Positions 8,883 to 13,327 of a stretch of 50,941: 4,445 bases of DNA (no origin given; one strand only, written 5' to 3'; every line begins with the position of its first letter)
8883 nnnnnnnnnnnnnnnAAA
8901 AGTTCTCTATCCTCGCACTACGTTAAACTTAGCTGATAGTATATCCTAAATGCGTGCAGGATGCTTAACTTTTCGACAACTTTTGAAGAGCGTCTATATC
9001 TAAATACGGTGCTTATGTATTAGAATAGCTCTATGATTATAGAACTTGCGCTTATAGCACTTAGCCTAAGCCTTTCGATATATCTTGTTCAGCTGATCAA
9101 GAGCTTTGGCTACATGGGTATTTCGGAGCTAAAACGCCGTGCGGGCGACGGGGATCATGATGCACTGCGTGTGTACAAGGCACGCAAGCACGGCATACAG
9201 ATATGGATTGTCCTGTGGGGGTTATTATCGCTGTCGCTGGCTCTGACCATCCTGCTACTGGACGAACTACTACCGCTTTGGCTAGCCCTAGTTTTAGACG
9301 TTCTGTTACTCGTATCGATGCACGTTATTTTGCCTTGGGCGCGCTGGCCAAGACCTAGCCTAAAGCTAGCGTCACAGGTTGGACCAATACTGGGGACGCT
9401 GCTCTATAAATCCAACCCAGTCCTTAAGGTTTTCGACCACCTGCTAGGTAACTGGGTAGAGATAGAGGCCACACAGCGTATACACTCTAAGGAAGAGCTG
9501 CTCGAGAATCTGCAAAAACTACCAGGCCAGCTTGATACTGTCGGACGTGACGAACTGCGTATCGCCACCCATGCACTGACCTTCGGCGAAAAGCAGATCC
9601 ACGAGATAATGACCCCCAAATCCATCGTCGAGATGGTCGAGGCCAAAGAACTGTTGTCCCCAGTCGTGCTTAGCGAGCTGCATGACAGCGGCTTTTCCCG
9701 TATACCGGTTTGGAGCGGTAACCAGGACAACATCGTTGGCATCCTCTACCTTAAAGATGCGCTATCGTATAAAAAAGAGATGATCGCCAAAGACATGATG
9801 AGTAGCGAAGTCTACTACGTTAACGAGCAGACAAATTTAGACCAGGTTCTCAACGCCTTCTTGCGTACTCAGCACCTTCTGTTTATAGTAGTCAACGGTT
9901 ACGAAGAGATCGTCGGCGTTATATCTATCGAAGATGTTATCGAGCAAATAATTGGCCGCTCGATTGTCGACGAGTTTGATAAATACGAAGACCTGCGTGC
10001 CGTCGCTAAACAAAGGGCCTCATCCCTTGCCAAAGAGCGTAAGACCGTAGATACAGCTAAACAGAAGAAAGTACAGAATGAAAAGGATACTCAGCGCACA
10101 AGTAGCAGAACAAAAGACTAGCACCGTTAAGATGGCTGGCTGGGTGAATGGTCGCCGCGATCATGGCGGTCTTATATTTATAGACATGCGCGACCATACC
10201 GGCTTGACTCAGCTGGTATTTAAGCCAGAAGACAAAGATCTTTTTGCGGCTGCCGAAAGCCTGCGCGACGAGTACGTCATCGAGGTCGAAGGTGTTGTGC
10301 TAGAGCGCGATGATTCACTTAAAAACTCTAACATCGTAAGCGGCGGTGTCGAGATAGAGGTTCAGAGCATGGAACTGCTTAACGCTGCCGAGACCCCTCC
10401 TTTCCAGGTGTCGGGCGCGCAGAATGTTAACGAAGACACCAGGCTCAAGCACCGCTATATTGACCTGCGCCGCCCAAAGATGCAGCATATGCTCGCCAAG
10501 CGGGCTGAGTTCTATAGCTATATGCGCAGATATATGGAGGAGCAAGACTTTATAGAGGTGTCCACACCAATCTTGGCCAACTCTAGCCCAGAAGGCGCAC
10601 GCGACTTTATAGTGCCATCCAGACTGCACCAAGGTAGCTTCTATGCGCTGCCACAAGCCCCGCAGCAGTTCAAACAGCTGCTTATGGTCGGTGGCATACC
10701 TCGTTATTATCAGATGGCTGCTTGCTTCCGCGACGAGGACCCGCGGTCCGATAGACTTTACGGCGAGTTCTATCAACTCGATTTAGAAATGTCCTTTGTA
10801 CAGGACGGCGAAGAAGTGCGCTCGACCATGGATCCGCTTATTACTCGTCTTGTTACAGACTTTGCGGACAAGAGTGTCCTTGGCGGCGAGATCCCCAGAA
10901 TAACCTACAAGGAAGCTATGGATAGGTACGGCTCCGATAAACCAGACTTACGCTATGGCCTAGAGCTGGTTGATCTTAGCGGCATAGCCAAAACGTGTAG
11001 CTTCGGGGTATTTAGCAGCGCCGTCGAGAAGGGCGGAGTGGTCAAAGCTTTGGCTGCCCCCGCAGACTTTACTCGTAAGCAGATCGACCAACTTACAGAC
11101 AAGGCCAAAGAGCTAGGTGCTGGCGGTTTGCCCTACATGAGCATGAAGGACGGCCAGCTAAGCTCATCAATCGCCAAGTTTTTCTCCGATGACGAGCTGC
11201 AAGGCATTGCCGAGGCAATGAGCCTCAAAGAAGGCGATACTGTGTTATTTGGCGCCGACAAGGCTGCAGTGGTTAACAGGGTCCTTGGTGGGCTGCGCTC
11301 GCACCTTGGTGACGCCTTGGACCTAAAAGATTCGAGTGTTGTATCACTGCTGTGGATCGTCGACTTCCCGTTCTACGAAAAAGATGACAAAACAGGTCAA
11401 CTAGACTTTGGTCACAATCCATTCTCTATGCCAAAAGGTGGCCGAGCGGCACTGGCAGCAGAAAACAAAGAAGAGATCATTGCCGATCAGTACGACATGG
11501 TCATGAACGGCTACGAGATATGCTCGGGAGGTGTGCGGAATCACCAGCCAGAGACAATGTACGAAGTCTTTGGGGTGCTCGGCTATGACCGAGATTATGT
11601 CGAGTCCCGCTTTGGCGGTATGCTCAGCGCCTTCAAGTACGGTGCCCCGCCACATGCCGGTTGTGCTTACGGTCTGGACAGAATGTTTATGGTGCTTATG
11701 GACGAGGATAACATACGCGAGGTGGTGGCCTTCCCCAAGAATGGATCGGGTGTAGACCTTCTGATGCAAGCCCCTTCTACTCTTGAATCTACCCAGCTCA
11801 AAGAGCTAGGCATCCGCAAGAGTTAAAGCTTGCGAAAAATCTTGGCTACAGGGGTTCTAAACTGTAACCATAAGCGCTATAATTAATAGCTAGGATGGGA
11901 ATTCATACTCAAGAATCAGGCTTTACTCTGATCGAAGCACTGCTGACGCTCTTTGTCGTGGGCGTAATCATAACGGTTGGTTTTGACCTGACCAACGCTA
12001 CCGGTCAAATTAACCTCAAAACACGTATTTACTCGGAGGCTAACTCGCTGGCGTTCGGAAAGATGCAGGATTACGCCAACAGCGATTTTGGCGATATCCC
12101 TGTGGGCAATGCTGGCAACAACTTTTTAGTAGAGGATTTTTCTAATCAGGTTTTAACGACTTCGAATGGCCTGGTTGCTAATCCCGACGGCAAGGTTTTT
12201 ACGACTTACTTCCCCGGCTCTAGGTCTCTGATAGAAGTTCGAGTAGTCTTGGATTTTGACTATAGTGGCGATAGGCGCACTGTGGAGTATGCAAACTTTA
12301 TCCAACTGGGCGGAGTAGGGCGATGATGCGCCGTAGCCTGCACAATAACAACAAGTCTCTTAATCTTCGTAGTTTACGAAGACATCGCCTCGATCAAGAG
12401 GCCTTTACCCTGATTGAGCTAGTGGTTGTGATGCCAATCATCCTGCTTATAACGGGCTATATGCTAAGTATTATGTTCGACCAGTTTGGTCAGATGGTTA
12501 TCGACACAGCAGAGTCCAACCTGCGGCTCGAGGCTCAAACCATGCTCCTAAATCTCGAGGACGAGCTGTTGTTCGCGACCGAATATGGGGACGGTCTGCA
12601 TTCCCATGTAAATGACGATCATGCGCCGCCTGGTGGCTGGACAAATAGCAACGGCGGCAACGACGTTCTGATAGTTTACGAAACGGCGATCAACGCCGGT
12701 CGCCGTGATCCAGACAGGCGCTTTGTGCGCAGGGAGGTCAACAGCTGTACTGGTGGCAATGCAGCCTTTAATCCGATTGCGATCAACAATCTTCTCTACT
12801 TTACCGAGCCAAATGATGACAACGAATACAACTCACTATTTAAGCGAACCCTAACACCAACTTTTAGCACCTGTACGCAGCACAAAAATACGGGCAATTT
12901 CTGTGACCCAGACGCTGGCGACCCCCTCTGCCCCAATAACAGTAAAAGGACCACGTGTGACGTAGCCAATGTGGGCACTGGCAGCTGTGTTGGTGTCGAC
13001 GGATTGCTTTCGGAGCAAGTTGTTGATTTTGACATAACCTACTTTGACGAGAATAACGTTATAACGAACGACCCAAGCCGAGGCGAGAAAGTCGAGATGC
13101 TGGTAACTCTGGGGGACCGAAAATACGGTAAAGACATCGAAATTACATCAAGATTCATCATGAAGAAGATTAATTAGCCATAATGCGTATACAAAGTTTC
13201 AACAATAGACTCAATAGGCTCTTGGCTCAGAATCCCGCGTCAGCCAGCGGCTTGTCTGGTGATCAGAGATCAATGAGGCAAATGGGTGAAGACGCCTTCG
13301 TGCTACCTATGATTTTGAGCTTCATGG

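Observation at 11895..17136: Minor-pilin operon ending in a 1317-aa pilin-anchored multi-lectin protein (candidate pilus-tip adhesin)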

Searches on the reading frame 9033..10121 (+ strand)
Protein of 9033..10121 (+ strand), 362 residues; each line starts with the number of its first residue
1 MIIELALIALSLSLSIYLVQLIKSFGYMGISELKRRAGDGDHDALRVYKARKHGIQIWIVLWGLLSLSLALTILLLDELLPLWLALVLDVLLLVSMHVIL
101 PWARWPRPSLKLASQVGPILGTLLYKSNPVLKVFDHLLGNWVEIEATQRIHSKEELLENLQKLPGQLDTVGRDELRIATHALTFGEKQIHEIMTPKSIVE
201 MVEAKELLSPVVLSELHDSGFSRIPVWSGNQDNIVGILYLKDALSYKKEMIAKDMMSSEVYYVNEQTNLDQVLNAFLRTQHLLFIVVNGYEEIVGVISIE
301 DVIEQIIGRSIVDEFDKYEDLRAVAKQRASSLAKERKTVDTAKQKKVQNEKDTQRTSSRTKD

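Call 9: search_protein_families(library=pfam, proteins=[window:9033-10121:+], max_evalue=0.01)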
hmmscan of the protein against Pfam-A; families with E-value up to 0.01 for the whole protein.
window:9033-10121:+ (362 aa): 1 family
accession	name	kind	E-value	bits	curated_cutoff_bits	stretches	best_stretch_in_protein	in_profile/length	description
PF00571.33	CBS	-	4.1e-15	56.3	24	2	252-307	1-56/57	CBS domain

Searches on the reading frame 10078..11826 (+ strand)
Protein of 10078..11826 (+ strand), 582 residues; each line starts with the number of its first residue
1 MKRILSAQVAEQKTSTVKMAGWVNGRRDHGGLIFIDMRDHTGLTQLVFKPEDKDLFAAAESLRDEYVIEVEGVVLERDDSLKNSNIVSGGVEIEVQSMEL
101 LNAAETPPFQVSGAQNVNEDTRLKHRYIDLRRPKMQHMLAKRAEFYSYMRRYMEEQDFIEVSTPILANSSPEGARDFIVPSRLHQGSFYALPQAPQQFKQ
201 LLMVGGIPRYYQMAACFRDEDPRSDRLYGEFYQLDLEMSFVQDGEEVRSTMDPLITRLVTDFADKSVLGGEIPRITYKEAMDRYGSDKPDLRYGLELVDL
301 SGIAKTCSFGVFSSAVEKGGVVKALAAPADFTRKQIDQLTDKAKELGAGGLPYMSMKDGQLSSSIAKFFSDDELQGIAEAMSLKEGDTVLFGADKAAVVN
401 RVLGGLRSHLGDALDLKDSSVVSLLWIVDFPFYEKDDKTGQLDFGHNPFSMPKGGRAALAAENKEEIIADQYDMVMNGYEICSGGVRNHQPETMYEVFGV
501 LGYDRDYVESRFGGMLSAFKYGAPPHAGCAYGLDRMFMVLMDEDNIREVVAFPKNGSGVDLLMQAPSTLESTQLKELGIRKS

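Call 13: find_related_loci(query=window:10078-11826:+, collection=genome_contigs, flank=10000)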
Query window:10078-11826:+ (582 aa) in genome_contigs; peptide patterns used: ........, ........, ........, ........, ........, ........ (x = any residue, [..] = any of these).
599 stretches matched a pattern (row limit reached: there are more); 591 encode a relative of the query (tblastn E <= 1e-3); the best 80 are kept; 80 distinct loci.
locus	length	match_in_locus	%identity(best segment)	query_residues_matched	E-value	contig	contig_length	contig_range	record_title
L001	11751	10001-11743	67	1-578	0e+0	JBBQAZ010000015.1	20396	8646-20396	MAG: Candidatus Saccharimonadales bacterium isolate Co_metawrap_1416 Cmw_1416_k141_5348194_length_20396_cov_8.0000, whol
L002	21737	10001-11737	66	1-582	0e+0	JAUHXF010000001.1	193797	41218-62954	MAG: bacterium isolate 2_bin.50 NODE_131_length_193797_cov_2.216208, whole genome shotgun sequence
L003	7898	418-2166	65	1-580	0e+0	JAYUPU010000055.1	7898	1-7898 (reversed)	MAG: bacterium isolate GL109_DN_metabinner_7 GL109_DN_metabinner_7_54, whole genome shotgun sequence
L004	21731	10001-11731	67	1-580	0e+0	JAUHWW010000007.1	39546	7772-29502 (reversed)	MAG: bacterium isolate 2_bin.36 NODE_776_length_39546_cov_1.148127, whole genome shotgun sequence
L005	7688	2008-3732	65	3-577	0e+0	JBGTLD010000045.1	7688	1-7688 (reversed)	MAG: Candidatus Saccharimonadales bacterium isolate JTS-RE329 k141_1444753, whole genome shotgun sequence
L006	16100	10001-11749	64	1-581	0e+0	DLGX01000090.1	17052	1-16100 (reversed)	MAG TPA_asm: Candidatus Saccharibacteria bacterium UBA7683 UBA7683_contig_33820, whole genome shotgun sequence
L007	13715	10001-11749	64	1-581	0e+0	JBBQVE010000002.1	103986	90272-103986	MAG: Candidatus Saccharimonadales bacterium isolate Co_metawrap_1981 Cmw_1981_k141_14541150_length_103986_cov_15.0000, w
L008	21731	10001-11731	66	3-580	0e+0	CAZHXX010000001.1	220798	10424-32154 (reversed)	MAG TPA_asm: uncultured Candidatus Saccharibacteria bacterium isolate SRP257259_co1_389 genome assembly, contig: NODE_38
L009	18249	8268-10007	64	1-580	0e+0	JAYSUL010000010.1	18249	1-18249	MAG: Candidatus Saccharibacteria bacterium isolate GFS_12632 GFS_12632_9, whole genome shotgun sequence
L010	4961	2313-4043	66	3-580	0e+0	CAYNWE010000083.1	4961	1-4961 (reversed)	MAG TPA_asm: uncultured Candidatus Saccharibacteria bacterium isolate binchicken_co328_38 genome assembly, contig: NODE_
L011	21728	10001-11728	64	3-580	0e+0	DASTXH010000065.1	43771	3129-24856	MAG TPA_asm: Candidatus Saccharimonadales bacterium isolate SMAG_U2409 k141_109836, whole genome shotgun sequence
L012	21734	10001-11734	63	1-579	0e+0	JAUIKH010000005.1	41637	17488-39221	MAG: bacterium isolate Co_bin.354 NODE_6083_length_41637_cov_1.509203, whole genome shotgun sequence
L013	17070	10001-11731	65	1-580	0e+0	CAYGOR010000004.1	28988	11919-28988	MAG TPA_asm: uncultured Candidatus Saccharibacteria bacterium isolate ERP116193_co1_190 genome assembly, contig: NODE_44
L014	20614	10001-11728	64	3-580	0e+0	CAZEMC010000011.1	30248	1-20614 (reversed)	MAG TPA_asm: uncultured Candidatus Saccharibacteria bacterium isolate SRP342105_co1_113 genome assembly, contig: NODE_19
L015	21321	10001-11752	63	1-582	0e+0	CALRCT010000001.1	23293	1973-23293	MAG: uncultured Candidatus Saccharimonas sp. isolate RH-23may17-261 genome assembly, contig: RH-23may17-C15829, whole ge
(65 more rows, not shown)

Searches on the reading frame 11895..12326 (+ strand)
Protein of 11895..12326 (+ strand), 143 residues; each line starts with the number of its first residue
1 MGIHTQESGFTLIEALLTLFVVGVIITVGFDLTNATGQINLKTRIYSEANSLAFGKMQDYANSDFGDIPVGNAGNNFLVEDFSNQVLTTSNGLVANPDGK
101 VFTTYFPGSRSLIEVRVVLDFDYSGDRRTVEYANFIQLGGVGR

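Call 3: search_protein_families(library=pfam, proteins=[window:11895-12326:+], max_evalue=1)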
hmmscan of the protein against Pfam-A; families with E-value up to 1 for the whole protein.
window:11895-12326:+ (143 aa): 1 family
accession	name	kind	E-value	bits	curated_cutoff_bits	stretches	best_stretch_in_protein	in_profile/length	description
PF07963.17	N_methyl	-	0.0004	20.3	21.2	1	7-28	4-25/27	Prokaryotic N-terminal methylation motif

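Call 4: search_protein_families(library=ncbifam, proteins=[window:11895-12326:+], max_evalue=1)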
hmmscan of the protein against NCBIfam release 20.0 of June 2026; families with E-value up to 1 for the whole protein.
window:11895-12326:+ (143 aa): 11 families
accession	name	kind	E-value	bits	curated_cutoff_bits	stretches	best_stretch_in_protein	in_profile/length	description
NF040982.1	ComGD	equivalog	0.0018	18.7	70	1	7-35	1-29/139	competence type IV pilus minor pilin ComGD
NF041002.1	pilin_ComGF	equivalog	0.0018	18.5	80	1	7-40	1-34/139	competence type IV pilus minor pilin ComGF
TIGR01708.2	typeII_sec_gspH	equivalog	0.0038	17.2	80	1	7-28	1-22/169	type II secretion system minor pseudopilin GspH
NF041013.1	T4P_ComGE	equivalog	0.0072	16.4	49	1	9-63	5-59/83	competence type IV pilus minor pilin ComGE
TIGR02532.1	IV_pilin_GFxxxE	domain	0.011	15.6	16.3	1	8-29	2-23/24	prepilin-type N-terminal cleavage/methylation domain-containing protein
NF040999.1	pilin_ComGC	equivalog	0.018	15.2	75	1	8-27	2-21/84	competence type IV pilus major pilin ComGC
NF038303.1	EPS_HpsB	equivalog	0.041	13.9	150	1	6-27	1-22/211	hormogonium polysaccharide secretion pseudopilin HpsB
TIGR01710.1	typeII_sec_gspG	equivalog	0.042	13.9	88.85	1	8-81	1-72/134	type II secretion system major pseudopilin GspG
NF007800.0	PRK10506.1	equivalog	0.083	12.7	158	1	5-30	6-31/163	prepilin peptidase-dependent protein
NF007276.0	PRK09733.1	equivalog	0.092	12.5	189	1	9-62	124-177/183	fimbrial-like protein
TIGR02599.1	TIGR02599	subfamily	0.098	11.9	256.5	1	9-39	1-31/361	Verru_Chthon cassette protein C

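Call 62: search_solved_structures(query=A6, max_evalue=10)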
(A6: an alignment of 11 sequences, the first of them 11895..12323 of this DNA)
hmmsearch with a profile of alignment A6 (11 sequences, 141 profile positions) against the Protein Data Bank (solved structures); distinct sequences matched with E-value up to 10: 15.
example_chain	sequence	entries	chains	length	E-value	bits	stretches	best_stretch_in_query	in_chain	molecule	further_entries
7tgg_A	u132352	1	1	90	0.00053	23.2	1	5-60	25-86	Geopilin domain 1 protein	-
9egp_A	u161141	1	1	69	0.0006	23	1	4-42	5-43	Geopilin domain 1 protein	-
9lab_B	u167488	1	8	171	0.014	18.5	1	5-56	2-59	MSHA major pilin subunit MshA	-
9laa_A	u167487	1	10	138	0.016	18.3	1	3-32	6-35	Type IV pilin protein PilA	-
8qqj_J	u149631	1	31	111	0.025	17.7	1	10-87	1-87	Type IV narrow pilus major component PilA5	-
2m7g_A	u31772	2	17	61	0.042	17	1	10-60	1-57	Geopilin domain 1 protein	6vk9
7w5a_z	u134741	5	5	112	0.087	16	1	37-92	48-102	Protein FAM32A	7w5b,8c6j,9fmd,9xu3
6qdv_G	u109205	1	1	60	0.096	15.8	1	48-92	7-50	Protein FAM32A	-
5zuv_A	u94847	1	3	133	0.18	15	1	27-122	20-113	Spike glycoprotein,Spike glycoprotein,inhibitor EK1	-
6xxe_A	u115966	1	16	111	0.21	14.7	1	10-58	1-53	Uncharacterized protein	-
8p3b_A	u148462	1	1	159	0.43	13.7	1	10-49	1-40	Fimbrial protein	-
8pfb_G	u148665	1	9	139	0.54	13.4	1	10-60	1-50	Type IV pilin PilE1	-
5kua_A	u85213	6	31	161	0.69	13.1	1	10-48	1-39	pilin | Neisseria meningitidis PilE variant SB-GATDH | Neisseria meningitidis PilE, SB-DATDH variant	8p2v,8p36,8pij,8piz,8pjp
8tj2_C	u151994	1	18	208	0.75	12.9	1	10-45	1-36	Type IV major pilin protein PilA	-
6xxd_A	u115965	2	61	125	1.1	12.3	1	10-67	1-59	PilA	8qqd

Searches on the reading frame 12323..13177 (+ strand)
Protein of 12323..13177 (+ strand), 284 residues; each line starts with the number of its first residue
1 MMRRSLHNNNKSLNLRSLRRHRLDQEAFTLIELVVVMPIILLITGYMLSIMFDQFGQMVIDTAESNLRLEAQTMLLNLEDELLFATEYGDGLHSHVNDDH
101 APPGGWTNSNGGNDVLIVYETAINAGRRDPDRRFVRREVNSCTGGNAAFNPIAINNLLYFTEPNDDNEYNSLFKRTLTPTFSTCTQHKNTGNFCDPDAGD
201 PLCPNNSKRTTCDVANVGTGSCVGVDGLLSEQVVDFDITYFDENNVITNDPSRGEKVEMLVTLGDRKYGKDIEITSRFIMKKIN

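Call 3: search_protein_families(library=pfam, proteins=[window:12323-13177:+], max_evalue=1)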
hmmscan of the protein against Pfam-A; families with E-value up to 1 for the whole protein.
window:12323-13177:+ (284 aa): 1 family
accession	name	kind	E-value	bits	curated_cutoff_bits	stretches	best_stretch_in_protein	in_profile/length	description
PF07963.17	N_methyl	-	0.012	15.6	21.2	1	25-44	4-23/27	Prokaryotic N-terminal methylation motif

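Call 4: search_protein_families(library=ncbifam, proteins=[window:12323-13177:+], max_evalue=1)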
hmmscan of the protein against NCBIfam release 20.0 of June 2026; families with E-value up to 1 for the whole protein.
window:12323-13177:+ (284 aa): 7 families
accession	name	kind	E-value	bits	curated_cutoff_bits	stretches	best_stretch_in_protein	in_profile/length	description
NF041013.1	T4P_ComGE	equivalog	0.0065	16.6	49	1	26-72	4-46/83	competence type IV pilus minor pilin ComGE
TIGR01710.1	typeII_sec_gspG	equivalog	0.013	15.6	88.85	1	27-97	2-71/134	type II secretion system major pseudopilin GspG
NF041002.1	pilin_ComGF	equivalog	0.022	15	80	1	26-82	2-56/139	competence type IV pilus minor pilin ComGF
TIGR02532.1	IV_pilin_GFxxxE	domain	0.029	14.2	16.3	1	26-45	2-21/24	prepilin-type N-terminal cleavage/methylation domain-containing protein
TIGR01708.2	typeII_sec_gspH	equivalog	0.14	12.1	80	1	26-61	2-37/169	type II secretion system minor pseudopilin GspH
NF040982.1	ComGD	equivalog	0.28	11.6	70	1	25-56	1-32/139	competence type IV pilus minor pilin ComGD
NF040999.1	pilin_ComGC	equivalog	0.45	10.7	75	0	25-42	1-18/84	competence type IV pilus major pilin ComGC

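Call 63: search_solved_structures(query=A7, max_evalue=10)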
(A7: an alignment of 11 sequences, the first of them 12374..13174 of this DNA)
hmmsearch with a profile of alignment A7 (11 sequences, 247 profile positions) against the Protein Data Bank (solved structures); distinct sequences matched with E-value up to 10: 7.
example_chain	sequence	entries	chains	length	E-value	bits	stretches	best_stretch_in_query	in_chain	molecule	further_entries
9egp_A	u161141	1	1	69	0.002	20.9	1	3-39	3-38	Geopilin domain 1 protein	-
7tgg_A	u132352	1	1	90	0.0083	18.9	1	4-33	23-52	Geopilin domain 1 protein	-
9laa_A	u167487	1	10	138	0.083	15.6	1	4-31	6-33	Type IV pilin protein PilA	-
9lab_B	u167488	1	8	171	0.21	14.3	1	7-33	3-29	MSHA major pilin subunit MshA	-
2m7g_A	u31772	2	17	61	0.89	12.2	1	11-34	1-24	Geopilin domain 1 protein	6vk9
8tj2_C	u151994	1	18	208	1.2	11.9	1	11-63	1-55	Type IV major pilin protein PilA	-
2lvf_A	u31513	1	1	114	1.8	11.2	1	121-170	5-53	2S albumin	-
